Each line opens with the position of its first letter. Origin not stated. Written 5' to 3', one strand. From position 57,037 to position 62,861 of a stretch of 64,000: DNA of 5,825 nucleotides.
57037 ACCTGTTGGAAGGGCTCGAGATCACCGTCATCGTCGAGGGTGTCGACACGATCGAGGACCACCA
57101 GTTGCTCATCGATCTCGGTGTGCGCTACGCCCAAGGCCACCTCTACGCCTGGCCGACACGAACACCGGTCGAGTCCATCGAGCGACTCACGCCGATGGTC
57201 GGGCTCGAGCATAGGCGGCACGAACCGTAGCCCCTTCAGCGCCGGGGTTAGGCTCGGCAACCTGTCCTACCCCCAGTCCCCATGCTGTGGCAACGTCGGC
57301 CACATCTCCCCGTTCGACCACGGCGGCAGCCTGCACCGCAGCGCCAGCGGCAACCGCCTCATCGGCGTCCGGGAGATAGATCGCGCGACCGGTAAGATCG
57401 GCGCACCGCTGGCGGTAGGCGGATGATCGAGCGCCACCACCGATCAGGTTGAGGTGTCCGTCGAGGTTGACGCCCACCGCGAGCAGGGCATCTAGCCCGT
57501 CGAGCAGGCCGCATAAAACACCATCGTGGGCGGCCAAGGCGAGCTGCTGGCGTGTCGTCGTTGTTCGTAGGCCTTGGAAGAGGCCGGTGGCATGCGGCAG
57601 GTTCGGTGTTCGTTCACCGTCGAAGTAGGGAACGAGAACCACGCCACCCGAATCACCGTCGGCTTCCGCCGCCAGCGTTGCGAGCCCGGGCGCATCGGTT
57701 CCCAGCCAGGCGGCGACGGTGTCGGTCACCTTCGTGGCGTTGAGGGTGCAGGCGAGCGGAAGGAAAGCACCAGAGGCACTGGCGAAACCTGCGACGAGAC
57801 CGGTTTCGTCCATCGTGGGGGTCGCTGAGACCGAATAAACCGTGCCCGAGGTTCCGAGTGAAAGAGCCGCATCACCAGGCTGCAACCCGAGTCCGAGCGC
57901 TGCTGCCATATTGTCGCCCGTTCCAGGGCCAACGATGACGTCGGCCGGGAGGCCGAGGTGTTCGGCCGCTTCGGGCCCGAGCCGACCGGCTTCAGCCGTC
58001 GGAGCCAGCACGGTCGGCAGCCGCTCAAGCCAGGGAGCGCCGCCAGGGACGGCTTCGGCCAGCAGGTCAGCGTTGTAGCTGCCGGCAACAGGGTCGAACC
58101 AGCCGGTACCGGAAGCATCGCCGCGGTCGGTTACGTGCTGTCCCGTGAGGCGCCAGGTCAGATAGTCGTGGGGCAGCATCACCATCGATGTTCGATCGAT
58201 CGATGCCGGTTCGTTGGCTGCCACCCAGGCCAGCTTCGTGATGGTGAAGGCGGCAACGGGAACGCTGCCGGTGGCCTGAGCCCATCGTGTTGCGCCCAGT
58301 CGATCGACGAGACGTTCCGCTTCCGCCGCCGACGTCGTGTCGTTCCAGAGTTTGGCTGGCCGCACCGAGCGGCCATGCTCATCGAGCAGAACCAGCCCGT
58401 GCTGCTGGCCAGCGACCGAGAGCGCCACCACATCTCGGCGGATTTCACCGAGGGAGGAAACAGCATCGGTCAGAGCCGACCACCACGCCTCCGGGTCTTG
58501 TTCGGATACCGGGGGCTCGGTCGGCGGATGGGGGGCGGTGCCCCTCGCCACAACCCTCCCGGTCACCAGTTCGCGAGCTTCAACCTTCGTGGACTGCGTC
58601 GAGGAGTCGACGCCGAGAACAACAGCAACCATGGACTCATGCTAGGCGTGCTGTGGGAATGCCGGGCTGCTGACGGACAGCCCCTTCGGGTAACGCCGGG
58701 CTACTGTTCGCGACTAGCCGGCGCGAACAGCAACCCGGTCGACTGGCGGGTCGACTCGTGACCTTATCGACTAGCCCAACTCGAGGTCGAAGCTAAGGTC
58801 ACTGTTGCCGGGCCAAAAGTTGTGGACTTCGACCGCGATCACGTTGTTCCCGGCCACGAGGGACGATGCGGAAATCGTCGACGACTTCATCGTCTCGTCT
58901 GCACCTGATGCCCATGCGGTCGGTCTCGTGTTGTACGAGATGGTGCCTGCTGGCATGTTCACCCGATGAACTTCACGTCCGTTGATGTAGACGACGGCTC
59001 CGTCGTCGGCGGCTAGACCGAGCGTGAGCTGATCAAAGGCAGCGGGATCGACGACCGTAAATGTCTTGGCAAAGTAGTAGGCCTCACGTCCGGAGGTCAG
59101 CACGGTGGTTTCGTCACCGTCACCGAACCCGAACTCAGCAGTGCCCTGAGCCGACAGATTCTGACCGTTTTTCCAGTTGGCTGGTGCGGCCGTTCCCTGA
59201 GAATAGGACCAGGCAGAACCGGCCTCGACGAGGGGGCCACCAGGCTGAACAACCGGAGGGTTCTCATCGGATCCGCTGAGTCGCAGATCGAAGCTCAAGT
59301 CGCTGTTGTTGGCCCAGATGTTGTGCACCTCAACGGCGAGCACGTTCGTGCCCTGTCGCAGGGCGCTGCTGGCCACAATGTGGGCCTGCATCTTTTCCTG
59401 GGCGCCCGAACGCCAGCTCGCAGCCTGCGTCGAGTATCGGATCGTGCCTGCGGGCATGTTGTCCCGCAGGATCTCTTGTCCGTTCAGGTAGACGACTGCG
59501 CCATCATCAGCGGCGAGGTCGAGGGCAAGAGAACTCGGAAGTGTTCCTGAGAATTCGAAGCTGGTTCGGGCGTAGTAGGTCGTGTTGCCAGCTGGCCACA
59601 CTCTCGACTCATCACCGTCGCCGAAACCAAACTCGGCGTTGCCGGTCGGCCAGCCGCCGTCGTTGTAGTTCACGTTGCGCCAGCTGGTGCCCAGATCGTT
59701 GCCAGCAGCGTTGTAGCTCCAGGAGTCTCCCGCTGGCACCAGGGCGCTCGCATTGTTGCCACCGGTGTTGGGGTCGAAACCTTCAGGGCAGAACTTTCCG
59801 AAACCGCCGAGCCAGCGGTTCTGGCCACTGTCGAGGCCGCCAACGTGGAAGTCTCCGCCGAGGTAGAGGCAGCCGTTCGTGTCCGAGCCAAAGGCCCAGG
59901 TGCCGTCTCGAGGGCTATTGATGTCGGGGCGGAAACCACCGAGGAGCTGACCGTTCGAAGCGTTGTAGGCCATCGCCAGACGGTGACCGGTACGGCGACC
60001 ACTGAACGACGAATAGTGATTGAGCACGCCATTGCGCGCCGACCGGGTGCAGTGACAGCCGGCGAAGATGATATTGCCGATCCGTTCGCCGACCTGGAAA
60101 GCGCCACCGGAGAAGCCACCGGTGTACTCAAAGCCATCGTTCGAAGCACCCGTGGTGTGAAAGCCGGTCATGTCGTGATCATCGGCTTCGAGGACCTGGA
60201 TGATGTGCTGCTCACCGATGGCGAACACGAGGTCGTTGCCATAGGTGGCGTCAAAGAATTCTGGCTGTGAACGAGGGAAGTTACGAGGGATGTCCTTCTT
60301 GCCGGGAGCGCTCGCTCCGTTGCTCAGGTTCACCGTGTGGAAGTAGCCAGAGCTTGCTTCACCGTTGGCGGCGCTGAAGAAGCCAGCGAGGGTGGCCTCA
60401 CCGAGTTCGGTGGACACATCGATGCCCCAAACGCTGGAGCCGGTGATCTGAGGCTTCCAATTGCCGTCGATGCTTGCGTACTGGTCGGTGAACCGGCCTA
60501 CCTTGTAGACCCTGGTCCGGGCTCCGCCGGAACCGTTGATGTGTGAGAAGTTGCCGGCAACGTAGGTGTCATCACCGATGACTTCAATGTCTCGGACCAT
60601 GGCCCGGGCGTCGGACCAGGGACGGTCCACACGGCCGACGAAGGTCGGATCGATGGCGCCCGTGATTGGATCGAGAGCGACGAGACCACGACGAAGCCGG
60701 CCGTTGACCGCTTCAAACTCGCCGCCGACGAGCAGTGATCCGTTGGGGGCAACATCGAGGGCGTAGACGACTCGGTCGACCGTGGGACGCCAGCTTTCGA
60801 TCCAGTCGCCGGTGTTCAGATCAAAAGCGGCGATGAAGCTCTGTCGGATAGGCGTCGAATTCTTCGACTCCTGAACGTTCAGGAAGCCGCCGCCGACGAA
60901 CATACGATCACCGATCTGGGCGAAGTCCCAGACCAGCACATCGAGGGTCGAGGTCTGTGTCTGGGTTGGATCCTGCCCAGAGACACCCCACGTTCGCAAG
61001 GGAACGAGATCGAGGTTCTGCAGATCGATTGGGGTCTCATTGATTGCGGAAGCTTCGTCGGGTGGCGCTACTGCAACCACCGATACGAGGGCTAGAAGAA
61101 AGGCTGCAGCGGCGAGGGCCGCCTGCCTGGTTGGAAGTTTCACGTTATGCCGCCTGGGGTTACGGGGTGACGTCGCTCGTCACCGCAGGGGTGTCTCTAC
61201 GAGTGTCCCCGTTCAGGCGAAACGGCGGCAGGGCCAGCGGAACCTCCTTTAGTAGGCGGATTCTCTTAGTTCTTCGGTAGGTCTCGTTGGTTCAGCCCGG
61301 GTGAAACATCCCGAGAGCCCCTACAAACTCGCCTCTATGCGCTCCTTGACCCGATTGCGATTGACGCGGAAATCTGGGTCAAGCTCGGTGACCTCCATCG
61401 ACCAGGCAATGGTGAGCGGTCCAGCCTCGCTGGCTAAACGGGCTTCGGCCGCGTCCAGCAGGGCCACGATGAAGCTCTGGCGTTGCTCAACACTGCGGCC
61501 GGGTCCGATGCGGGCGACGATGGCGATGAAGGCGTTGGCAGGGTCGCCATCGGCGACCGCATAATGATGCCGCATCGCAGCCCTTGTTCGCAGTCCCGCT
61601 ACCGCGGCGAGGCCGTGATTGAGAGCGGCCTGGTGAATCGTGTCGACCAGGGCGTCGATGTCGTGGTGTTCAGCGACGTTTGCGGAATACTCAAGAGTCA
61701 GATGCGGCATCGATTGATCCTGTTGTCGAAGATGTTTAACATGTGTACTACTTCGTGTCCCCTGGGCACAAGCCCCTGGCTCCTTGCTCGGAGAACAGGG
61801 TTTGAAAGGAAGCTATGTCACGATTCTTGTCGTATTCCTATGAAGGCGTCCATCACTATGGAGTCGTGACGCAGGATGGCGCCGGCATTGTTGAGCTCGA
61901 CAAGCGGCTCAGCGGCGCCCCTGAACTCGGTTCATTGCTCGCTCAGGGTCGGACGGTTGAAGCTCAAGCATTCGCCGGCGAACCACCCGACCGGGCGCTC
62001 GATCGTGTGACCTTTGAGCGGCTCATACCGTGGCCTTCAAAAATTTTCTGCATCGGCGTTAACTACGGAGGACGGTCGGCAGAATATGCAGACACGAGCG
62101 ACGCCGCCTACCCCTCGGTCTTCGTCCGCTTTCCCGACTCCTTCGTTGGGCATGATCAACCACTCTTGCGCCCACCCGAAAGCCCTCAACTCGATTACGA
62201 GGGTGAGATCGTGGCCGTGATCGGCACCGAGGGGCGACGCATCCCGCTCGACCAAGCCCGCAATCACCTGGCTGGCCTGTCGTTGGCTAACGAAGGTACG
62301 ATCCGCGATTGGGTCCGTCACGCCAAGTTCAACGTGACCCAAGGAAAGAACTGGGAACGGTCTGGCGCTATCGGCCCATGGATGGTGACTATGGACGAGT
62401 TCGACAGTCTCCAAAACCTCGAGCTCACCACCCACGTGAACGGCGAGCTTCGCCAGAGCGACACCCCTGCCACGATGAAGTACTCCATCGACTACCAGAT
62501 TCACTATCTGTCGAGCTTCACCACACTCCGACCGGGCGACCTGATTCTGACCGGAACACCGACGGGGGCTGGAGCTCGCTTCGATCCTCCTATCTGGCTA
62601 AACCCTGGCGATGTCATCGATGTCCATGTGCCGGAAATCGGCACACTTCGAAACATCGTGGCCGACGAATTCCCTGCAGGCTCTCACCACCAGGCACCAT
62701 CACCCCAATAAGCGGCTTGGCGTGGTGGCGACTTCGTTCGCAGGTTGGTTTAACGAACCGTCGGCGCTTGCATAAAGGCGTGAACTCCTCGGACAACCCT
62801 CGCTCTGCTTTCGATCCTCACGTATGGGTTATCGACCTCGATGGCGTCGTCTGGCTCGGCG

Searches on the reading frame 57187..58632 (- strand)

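Call 50: search_protein_families(library=pfam, proteins=[window:57187-58632:-], max_evalue=0.001)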
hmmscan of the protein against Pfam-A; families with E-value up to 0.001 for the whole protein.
window:57187-58632:- (481 aa): 2 families
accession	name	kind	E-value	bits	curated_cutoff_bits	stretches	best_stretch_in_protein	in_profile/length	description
PF00370.27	FGGY_N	-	5.5e-46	157.6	28.8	1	5-247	2-245/245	FGGY family of carbohydrate kinases, N-terminal domain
PF02782.22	FGGY_C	-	2.3e-20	73.7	27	1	255-437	1-196/198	FGGY family of carbohydrate kinases, C-terminal domain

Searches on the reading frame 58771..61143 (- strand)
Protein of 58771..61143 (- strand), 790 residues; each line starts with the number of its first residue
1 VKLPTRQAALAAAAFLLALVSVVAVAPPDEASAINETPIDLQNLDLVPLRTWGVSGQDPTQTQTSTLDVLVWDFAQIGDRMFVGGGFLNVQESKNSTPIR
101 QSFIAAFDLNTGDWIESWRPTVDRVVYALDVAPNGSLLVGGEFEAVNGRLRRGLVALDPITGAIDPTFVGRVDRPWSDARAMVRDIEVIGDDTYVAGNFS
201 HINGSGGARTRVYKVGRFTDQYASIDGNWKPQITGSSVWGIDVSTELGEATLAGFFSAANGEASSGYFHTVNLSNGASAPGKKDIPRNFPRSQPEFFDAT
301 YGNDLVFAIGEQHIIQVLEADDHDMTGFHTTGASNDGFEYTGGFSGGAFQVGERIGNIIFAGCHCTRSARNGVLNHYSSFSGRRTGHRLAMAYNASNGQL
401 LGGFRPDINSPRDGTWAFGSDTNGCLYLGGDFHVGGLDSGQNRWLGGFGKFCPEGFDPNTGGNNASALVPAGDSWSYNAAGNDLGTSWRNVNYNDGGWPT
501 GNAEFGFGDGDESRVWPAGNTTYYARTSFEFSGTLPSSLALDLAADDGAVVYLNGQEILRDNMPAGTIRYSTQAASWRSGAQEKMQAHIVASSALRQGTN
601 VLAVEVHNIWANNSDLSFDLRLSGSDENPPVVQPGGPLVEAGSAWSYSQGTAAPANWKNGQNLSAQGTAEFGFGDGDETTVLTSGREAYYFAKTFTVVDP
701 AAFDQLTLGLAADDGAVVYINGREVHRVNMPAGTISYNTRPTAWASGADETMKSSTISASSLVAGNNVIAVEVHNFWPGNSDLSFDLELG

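Call 50: search_protein_families(library=pfam, proteins=[window:58771-61143:-], max_evalue=0.001)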
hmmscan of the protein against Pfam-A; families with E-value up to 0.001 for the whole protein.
window:58771-61143:- (790 aa): 1 family
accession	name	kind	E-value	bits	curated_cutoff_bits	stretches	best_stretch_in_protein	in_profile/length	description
PF17164.10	DUF5122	-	3.6e-06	27.5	27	1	133-168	2-36/36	Domain of unknown function (DUF5122) beta-propeller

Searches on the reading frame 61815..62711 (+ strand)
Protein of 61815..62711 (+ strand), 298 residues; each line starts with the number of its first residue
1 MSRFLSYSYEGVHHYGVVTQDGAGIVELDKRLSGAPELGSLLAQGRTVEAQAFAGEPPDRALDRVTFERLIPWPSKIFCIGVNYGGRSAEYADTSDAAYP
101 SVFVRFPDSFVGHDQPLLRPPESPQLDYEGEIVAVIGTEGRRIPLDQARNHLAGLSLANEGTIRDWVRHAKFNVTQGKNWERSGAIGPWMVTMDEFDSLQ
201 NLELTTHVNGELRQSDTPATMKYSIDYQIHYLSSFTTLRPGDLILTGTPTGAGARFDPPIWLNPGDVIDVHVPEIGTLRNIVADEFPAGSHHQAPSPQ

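Call 50: search_protein_families(library=pfam, proteins=[window:61815-62711:+], max_evalue=0.001)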
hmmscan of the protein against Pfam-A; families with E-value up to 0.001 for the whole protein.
window:61815-62711:+ (298 aa): 1 family
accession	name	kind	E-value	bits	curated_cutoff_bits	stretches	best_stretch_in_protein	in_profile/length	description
PF01557.24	FAA_hydrolase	-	2.9e-61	207.3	23.9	1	76-282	1-213/214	Fumarylacetoacetate (FAA) hydrolase C-terminal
